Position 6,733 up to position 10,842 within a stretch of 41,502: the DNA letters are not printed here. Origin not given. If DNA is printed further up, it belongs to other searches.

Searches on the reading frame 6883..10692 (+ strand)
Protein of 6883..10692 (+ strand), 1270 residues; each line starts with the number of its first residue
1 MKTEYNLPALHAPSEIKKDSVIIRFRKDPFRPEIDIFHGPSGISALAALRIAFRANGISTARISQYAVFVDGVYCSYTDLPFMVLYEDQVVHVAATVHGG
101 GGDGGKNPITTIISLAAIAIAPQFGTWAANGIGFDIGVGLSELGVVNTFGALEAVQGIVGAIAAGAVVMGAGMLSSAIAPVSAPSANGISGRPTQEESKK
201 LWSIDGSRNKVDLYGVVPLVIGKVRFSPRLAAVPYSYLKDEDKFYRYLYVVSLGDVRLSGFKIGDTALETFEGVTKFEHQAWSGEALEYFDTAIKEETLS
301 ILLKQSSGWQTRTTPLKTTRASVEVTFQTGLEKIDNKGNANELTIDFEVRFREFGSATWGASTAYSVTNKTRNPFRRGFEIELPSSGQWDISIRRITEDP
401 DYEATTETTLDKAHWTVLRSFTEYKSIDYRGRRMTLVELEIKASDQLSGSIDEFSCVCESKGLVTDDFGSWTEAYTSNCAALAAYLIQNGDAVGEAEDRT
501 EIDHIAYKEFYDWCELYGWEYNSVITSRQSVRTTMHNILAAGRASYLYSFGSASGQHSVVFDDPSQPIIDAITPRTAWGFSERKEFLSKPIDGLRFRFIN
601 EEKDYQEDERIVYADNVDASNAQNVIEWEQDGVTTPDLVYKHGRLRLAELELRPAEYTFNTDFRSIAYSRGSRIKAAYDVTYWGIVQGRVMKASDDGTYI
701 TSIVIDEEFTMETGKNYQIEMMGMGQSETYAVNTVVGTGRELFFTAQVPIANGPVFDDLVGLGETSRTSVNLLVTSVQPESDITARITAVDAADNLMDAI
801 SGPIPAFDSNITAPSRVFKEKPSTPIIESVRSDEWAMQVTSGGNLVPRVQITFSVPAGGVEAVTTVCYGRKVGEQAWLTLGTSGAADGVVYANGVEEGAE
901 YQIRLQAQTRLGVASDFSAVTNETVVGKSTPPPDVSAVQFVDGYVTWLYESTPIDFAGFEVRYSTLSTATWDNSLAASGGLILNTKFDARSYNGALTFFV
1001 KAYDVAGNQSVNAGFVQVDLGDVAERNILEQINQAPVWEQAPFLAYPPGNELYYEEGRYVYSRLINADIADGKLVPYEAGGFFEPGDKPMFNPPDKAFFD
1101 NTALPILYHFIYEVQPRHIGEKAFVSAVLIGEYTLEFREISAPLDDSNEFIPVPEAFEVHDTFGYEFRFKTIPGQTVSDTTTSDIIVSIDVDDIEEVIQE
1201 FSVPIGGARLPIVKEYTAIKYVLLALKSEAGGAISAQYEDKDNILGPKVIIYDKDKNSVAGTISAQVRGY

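Call 73: find_related_loci(query=window:6883-10692:+, collection=genome_contigs, flank=10000)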
Query window:6883-10692:+ (1270 aa) in genome_contigs; peptide patterns used: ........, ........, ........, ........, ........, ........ (x = any residue, [..] = any of these).
6 stretches matched a pattern, but none encodes a relative of the query by tblastn (E <= 1e-3).
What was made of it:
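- Tried and rejected: No close relative, so the host was not identified (call 73).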
